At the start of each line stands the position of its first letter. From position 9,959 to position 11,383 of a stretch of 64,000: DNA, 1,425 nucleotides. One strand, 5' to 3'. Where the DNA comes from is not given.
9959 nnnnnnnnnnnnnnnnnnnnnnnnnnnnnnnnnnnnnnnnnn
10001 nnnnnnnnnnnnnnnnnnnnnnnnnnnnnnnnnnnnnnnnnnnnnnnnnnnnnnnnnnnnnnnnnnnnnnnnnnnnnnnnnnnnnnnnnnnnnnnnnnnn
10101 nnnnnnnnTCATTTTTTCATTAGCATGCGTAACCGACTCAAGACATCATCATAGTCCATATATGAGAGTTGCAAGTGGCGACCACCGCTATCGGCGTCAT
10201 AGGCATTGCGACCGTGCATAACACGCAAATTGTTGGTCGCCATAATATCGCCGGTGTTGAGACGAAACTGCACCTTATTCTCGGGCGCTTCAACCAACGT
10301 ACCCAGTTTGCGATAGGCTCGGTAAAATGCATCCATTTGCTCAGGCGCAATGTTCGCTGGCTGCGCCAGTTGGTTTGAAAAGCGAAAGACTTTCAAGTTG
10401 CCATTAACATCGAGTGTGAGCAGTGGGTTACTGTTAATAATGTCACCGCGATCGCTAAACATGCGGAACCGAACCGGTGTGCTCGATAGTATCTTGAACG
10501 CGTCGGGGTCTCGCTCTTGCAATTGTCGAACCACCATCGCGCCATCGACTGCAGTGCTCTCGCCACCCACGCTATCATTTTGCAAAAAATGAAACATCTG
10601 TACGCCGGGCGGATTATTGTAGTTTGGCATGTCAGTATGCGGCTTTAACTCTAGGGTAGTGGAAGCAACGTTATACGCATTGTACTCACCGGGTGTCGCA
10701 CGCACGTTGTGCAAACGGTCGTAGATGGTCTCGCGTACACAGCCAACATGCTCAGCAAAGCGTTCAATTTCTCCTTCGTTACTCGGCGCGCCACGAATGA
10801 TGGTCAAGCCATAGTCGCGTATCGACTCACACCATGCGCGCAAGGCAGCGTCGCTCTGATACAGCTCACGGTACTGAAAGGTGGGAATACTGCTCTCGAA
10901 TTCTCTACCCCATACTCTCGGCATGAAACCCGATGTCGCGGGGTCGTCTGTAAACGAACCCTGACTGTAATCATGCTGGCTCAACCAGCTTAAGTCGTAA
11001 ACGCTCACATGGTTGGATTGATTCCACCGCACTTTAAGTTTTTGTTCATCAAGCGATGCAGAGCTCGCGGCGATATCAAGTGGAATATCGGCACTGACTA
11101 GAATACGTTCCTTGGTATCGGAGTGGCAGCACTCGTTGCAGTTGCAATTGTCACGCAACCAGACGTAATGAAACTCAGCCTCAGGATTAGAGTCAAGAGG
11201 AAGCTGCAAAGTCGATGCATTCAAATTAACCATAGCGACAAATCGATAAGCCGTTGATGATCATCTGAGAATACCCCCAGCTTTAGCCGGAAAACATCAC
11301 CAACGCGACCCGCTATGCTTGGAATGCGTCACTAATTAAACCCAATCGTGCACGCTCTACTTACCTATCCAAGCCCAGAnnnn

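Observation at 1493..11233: Self-contained oxygenase-fed, cobalamin-dependent demethylation system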

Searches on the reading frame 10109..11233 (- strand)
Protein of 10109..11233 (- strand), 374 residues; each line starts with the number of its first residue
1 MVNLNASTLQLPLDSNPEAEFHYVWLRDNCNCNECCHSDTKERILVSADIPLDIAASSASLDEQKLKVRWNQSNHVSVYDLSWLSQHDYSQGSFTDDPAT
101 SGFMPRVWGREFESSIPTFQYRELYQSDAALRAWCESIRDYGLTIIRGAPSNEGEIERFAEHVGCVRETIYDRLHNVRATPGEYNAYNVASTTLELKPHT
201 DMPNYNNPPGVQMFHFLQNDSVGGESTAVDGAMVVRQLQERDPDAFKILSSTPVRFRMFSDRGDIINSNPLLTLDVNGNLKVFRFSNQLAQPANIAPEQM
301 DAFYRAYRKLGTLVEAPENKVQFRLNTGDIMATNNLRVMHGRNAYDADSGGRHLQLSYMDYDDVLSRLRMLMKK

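Call 3: search_protein_families(library=pfam, proteins=[window:10109-11233:-])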
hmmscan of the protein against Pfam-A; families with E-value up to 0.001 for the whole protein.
window:10109-11233:- (374 aa): 3 families
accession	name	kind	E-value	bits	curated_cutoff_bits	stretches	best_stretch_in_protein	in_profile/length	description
PF02668.22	TauD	-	2.5e-45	155.9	27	1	111-355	12-264/267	Taurine catabolism dioxygenase TauD, TfdA family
PF06155.17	GBBH-like_N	-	3.2e-11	44.2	22.8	1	6-84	7-84/85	Gamma-butyrobetaine hydroxylase-like, N-terminal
PF08943.16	CsiD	-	0.00056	19.6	27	1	272-349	211-281/294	CsiD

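Call 4: search_protein_families(library=ncbifam, proteins=[window:10109-11233:-])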
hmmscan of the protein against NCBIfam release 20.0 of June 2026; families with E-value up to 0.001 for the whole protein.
window:10109-11233:- (374 aa): 4 families
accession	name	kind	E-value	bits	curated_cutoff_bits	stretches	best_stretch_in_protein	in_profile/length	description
TIGR02409.1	carnitine_bodg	equivalog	2.6e-95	319.5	414.75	1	17-371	10-364/366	gamma-butyrobetaine dioxygenase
NF049936.1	TriMthamethphnDioxTmpA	equivalog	4.5e-92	308.7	400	1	14-373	7-363/366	2-trimethylaminoethylphosphonate dioxygenase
TIGR02410.1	carnitine_TMLD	equivalog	4e-70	237.2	268.3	1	21-371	2-360/362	trimethyllysine dioxygenase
NF002814.1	PRK02963.1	equivalog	2.8e-05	23.4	333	1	270-349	225-297/311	glutarate dioxygenase GlaH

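Call 12: search_solved_structures(query=window:10109-11233:-, max_evalue=0.001, show_alignments=2)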
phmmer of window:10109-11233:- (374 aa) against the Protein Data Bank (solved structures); distinct sequences matched with E-value up to 0.001: 5.
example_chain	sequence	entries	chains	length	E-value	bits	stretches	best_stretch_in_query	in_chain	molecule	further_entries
6npb_A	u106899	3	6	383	2.6e-55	191.3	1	5-371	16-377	TmpA, 2-trimethylaminoethylphosphonate hydroxylase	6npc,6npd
4bg1_A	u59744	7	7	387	7.4e-55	189.8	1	15-373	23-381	GAMMA-BUTYROBETAINE DIOXYGENASE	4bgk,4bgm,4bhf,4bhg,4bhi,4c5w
3ms5_A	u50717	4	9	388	7.4e-55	189.8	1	15-373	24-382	Gamma-butyrobetaine dioxygenase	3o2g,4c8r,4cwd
3n6w_A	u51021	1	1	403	8.5e-55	189.6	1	15-373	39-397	Gamma-butyrobetaine dioxygenase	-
9j0j_A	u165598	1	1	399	4.7e-37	131.2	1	12-368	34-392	Fe/2OG-dependent oxygenase DfmD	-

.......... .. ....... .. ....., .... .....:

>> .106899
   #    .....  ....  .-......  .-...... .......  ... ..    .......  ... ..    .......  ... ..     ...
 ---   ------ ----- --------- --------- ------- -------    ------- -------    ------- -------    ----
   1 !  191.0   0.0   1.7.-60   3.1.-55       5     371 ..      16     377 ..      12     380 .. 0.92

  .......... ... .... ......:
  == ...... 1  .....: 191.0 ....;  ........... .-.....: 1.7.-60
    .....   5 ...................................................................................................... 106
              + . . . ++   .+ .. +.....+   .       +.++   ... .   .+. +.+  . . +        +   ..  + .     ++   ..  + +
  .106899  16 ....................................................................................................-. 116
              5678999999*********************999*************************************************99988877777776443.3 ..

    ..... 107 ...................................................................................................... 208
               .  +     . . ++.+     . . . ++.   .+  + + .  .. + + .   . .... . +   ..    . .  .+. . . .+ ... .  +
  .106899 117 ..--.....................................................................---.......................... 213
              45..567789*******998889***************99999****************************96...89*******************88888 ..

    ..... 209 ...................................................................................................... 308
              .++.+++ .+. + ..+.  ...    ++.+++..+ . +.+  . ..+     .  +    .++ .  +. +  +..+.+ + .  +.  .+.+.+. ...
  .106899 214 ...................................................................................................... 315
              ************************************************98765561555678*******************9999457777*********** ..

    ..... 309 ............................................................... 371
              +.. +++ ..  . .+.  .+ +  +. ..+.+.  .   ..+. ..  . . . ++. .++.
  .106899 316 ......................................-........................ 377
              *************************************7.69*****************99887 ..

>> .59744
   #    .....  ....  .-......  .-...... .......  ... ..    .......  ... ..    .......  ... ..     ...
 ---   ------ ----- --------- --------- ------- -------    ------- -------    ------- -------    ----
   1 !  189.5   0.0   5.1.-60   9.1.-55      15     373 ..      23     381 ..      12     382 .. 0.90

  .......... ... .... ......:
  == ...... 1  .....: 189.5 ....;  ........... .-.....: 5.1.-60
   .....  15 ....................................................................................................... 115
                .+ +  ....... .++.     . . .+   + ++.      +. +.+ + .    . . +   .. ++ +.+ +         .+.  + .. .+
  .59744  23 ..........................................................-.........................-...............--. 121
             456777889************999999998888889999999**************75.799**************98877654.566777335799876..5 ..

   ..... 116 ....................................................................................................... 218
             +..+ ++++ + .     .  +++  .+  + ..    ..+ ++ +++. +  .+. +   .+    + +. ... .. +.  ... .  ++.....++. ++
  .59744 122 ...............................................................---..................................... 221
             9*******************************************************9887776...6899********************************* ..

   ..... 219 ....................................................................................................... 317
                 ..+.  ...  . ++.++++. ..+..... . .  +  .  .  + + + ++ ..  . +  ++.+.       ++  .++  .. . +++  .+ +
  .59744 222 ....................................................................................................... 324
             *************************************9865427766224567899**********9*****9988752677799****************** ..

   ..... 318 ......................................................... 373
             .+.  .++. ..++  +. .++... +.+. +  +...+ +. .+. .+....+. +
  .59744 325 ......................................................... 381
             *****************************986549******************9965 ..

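Call 51: find_homologous_proteins(query=window:10109-11233:-)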
Query window:10109-11233:- (374 aa): 442 proteins with E <= 0.001 among 2106 candidates; the best 120 are listed.
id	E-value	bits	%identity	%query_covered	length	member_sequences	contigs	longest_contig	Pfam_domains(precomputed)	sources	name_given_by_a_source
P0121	1.1e-255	865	100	100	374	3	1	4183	PF02668.23,PF06155.18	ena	-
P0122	1.8e-204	697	79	100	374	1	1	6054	PF02668.23,PF06155.18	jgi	-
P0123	1.4e-183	628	72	100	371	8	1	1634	PF02668.23,PF06155.18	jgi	jgi:gamma-butyrobetaine dioxygenase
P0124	3.9e-182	623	72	100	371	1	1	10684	PF02668.23,PF06155.18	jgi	-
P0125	2.3e-181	621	72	100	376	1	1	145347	PF02668.23,PF06155.18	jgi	jgi:gamma-butyrobetaine dioxygenase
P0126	3.5e-177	607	70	99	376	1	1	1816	PF02668.23,PF06155.18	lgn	-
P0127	9.1e-173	593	68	100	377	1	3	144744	PF02668.23,PF06155.18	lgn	-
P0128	1.0e-172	592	69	97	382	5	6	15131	PF02668.23,PF08943.17,PF06155.18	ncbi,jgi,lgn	ncbi:MAG: gamma-butyrobetaine dioxygenase [Arenicella sp.]|jgi:gamma-butyrobetaine dioxygenase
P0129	1.0e-172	592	70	100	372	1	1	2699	PF02668.23,PF08943.17,PF06155.18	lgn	-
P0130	3.4e-172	591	67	100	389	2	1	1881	PF02668.23,PF06155.18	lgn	-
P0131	1.0e-171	589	70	97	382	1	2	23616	PF02668.23,PF06155.18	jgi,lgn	jgi:gamma-butyrobetaine dioxygenase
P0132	3.6e-171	587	67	100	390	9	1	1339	PF02668.23,PF06155.18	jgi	jgi:gamma-butyrobetaine dioxygenase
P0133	4.6e-171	587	67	100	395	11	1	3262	PF02668.23,PF08943.17,PF06155.18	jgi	jgi:gamma-butyrobetaine dioxygenase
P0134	6.2e-171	587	67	100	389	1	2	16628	PF02668.23,PF08943.17,PF06155.18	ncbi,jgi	ncbi:MAG: gamma-butyrobetaine dioxygenase [Arenicella sp.]|jgi:gamma-butyrobetaine dioxygenase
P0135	3.2e-170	584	68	100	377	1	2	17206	PF02668.23,PF06155.18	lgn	-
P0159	2.8e-159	548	66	100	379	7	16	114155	PF02668.23,PF08943.17,PF06155.18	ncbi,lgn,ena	-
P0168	1.6e-156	539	63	99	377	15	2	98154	PF02668.23,PF06155.18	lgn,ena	-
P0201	5.5e-119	416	52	98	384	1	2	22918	PF02668.23,PF06155.18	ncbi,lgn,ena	-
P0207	3.6e-109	383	48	96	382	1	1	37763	PF02668.23,PF06155.18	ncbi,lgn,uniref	ncbi:MAG: TauD/TfdA family dioxygenase [Tistlia sp.]|uniref:TauD/TfdA family dioxygenase n=1 Tax=Tis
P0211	1.5e-105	371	47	100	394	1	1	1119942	PF02668.23,PF06155.18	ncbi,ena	-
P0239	1.1e-98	349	44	100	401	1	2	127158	PF02668.23,PF06155.18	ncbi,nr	ncbi:MAG: DUF971 domain-containing protein [Gammaproteobacteria bacterium]|nr:DUF971 domain-containi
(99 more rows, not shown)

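Call 52: find_encoding_contigs(protein=P0201, flank=8000, max_places=2)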
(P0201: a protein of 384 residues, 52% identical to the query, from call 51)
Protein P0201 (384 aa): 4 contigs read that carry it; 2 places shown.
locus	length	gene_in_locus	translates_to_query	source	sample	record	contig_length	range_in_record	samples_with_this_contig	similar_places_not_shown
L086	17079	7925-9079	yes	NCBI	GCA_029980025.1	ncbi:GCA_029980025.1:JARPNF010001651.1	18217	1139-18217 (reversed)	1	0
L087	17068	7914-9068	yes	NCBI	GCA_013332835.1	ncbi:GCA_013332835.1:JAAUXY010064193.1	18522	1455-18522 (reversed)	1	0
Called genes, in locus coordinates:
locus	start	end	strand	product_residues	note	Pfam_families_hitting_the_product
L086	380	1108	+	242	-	PF00043:GST_C (faint), PF14497:GST_C_3, PF22119:GST_C_8 (weak), PF13410:GST_C_2 (weak)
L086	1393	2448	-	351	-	PF01965:DJ-1_PfpI, PF00165:HTH_AraC (weak), PF12833:HTH_18, PF00165:HTH_AraC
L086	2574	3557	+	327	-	PF03060:NMO, PF01070:FMN_dh (weak)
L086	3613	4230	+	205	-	PF02798:GST_N, PF13417:GST_N_3, PF13409:GST_N_2, PF00043:GST_C (weak)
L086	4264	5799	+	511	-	PF00501:AMP-binding, PF13193:AMP-binding_C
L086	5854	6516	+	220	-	PF00378:ECH_1, PF16113:ECH_2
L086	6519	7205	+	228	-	PF02798:GST_N, PF13417:GST_N_3, PF13409:GST_N_2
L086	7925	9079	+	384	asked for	PF06155:GBBH-like_N, PF02668:TauD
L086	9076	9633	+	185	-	PF01966:HD (faint)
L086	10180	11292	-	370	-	PF13416:SBP_bac_8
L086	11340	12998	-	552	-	PF02028:BCCT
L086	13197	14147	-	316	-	PF01965:DJ-1_PfpI, PF00165:HTH_AraC (faint), PF12833:HTH_18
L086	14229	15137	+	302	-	PF05853:BKACE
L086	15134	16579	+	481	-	PF02737:3HCDH_N, PF00725:3HCDH, PF03061:4HBT (weak), PF13279:4HBT_2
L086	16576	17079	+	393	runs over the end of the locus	PF06155:GBBH-like_N, PF02668:TauD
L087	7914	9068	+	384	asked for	PF06155:GBBH-like_N, PF02668:TauD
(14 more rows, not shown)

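Call 53: find_encoding_contigs(protein=P0207, flank=8000, max_places=2)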
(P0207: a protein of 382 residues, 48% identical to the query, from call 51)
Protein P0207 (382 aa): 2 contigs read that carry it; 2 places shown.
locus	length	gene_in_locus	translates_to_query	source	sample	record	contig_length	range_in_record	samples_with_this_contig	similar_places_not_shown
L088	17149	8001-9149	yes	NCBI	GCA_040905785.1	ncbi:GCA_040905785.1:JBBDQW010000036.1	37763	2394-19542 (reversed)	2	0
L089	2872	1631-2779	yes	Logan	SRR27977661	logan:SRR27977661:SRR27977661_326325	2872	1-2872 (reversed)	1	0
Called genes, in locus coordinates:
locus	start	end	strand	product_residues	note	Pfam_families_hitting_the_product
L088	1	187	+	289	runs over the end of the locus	PF12146:Hydrolase_4, PF12697:Abhydrolase_6, PF00561:Abhydrolase_1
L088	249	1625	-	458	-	PF00753:Lactamase_B, PF00581:Rhodanese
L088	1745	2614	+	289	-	PF01226:Form_Nir_trans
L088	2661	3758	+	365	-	PF12146:Hydrolase_4 (weak), PF00561:Abhydrolase_1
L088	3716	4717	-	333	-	PF00490:ALAD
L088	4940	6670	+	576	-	PF02743:dCache_1, PF07536:HWE_HK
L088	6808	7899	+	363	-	PF03480:DctP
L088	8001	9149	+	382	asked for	PF06155:GBBH-like_N, PF02668:TauD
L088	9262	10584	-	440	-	PF01053:Cys_Met_Meta_PP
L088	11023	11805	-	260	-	-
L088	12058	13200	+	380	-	PF02771:Acyl-CoA_dh_N, PF02770:Acyl-CoA_dh_M, PF00441:Acyl-CoA_dh_1, PF08028:Acyl-CoA_dh_2, PF22924:ACOX_C_alpha1 (weak)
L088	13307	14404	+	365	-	PF00378:ECH_1, PF16113:ECH_2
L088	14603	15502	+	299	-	PF03446:NAD_binding_2, PF03807:F420_oxidored (weak), PF14833:NAD_binding_11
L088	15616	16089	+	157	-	PF01047:MarR (faint), PF12802:MarR_2, PF13463:HTH_27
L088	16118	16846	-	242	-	PF04172:LrgB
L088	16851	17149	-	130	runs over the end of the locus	PF03788:LrgA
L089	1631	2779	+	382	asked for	PF06155:GBBH-like_N, PF02668:TauD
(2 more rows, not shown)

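Call 54: find_encoding_contigs(protein=P0211, flank=8000, max_places=2)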
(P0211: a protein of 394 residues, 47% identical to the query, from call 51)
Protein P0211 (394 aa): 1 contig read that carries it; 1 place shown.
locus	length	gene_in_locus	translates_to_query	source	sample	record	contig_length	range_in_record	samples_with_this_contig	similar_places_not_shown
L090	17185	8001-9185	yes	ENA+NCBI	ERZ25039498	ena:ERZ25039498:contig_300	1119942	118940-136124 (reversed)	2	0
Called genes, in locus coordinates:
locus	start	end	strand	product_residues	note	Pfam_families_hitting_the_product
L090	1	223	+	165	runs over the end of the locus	PF00111:Fer2, PF13085:Fer2_3 (weak), PF01799:Fer2_2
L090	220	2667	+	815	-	PF01315:Ald_Xan_dh_C, PF02738:MoCoBD_1, PF20256:MoCoBD_2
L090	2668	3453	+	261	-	PF00106:adh_short, PF01370:Epimerase (weak), PF08659:KR, PF13561:adh_short_C2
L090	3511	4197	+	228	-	PF04199:Cyclase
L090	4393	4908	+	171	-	PF04542:Sigma70_r2, PF08281:Sigma70_r4_2, PF04545:Sigma70_r4, PF13384:HTH_23 (faint)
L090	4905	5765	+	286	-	-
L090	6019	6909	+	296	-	PF12146:Hydrolase_4, PF00561:Abhydrolase_1, PF12697:Abhydrolase_6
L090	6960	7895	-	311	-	PF00126:HTH_1, PF03466:LysR_substrate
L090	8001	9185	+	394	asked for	PF06155:GBBH-like_N, PF02668:TauD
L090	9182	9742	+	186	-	PF01966:HD (weak)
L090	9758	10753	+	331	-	PF03446:NAD_binding_2, PF03807:F420_oxidored (weak), PF14833:NAD_binding_11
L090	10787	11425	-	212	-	-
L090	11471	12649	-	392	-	PF01053:Cys_Met_Meta_PP, PF00155:Aminotran_1_2 (weak)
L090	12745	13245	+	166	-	PF13404:HTH_AsnC-type, PF13412:HTH_24, PF01037:AsnC_trans_reg, PF22482:AsnC_trans_reg_3 (weak)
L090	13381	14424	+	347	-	PF03631:Virul_fac_BrkB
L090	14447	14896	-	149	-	PF04978:MST, PF12867:DinB_2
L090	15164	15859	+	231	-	PF01209:Ubie_methyltran, PF13489:Methyltransf_23, PF13847:Methyltransf_31, PF08241:Methyltransf_11, PF08242:Methyltransf_12, PF13649:Methyltransf_25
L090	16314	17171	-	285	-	PF28211:GlpR (weak)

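Call 55: search_protein_families(library=ncbifam, proteins=[P0201, L086:9076-9633:+, P0211, L090:9182-9742:+, P0207, P0239], max_evalue=0.00001)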
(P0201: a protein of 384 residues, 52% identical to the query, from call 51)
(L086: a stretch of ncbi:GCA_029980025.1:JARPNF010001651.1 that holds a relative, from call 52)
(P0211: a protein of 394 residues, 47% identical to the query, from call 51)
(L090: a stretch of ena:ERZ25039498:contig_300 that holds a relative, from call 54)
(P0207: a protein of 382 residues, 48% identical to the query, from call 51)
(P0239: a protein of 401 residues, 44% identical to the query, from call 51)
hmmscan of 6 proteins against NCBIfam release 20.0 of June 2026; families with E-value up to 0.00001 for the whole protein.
P0201 (384 aa): 3 families
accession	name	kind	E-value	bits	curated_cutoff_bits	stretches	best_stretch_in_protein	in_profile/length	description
TIGR02409.1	carnitine_bodg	equivalog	3.1e-100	335.7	414.75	1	13-367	2-365/366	gamma-butyrobetaine dioxygenase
NF049936.1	TriMthamethphnDioxTmpA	equivalog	2.2e-94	316.3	400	1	13-370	2-365/366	2-trimethylaminoethylphosphonate dioxygenase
TIGR02410.1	carnitine_TMLD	equivalog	2.6e-60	204.8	268.3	1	25-366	2-360/362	trimethyllysine dioxygenase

L086:9076-9633:+ (185 aa): 2 families
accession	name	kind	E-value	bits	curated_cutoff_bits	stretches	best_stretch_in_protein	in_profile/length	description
TIGR03276.1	Phn-HD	hypoth_equivalog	4.3e-09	36.1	214.6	1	48-93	21-66/179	phosphonate degradation HD-domain oxygenase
NF049941.1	HyMthAminphonOxyTmpB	equivalog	1.6e-08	34.5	300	0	48-85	25-62/188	(R)-1-hydroxy-2-trimethylaminoethylphosphonate oxygenase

P0211 (394 aa): 3 families
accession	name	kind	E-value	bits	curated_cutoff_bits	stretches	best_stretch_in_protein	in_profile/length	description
NF049936.1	TriMthamethphnDioxTmpA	equivalog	1.4e-92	310.4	400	1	34-383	9-364/366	2-trimethylaminoethylphosphonate dioxygenase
TIGR02409.1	carnitine_bodg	equivalog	2.3e-86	290.1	414.75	1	37-380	12-364/366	gamma-butyrobetaine dioxygenase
TIGR02410.1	carnitine_TMLD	equivalog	6.6e-56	190.4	268.3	1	39-380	2-360/362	trimethyllysine dioxygenase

L090:9182-9742:+ (186 aa): 2 families
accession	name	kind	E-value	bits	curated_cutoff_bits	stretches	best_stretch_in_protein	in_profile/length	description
TIGR03276.1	Phn-HD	hypoth_equivalog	3.8e-11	42.8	214.6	1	48-93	21-65/179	phosphonate degradation HD-domain oxygenase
NF049941.1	HyMthAminphonOxyTmpB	equivalog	1.7e-09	37.7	300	1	48-85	25-62/188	(R)-1-hydroxy-2-trimethylaminoethylphosphonate oxygenase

P0207 (382 aa): 3 families
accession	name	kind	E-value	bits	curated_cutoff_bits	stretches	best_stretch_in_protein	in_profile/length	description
TIGR02409.1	carnitine_bodg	equivalog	1.3e-92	310.6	414.75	1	12-374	2-364/366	gamma-butyrobetaine dioxygenase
NF049936.1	TriMthamethphnDioxTmpA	equivalog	1.4e-91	307.1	400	1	14-376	4-363/366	2-trimethylaminoethylphosphonate dioxygenase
TIGR02410.1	carnitine_TMLD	equivalog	6.7e-56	190.4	268.3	1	24-374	2-360/362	trimethyllysine dioxygenase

P0239 (401 aa): 3 families
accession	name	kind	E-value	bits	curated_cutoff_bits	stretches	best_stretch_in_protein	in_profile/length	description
TIGR02409.1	carnitine_bodg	equivalog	5.6e-99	331.6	414.75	1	13-370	2-365/366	gamma-butyrobetaine dioxygenase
NF049936.1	TriMthamethphnDioxTmpA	equivalog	3.1e-94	315.8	400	1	14-372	3-364/366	2-trimethylaminoethylphosphonate dioxygenase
TIGR02410.1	carnitine_TMLD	equivalog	8.7e-61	206.4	268.3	1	25-369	2-360/362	trimethyllysine dioxygenase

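Call 64: find_related_loci(query=window:10109-11233:-, collection=metagenome_contigs, flank=10000)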
Query window:10109-11233:- (374 aa) in metagenome_contigs; peptide patterns used: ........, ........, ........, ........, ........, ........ (x = any residue, [..] = any of these).
196 stretches matched a pattern; 3 encode a relative of the query (tblastn E <= 1e-3); 3 distinct loci.
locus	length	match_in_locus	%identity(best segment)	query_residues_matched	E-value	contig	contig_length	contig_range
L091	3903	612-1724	71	1-373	0e+0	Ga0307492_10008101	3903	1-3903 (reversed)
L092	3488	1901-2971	67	15-373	2e-174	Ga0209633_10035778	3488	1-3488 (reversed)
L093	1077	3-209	90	305-373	4e-39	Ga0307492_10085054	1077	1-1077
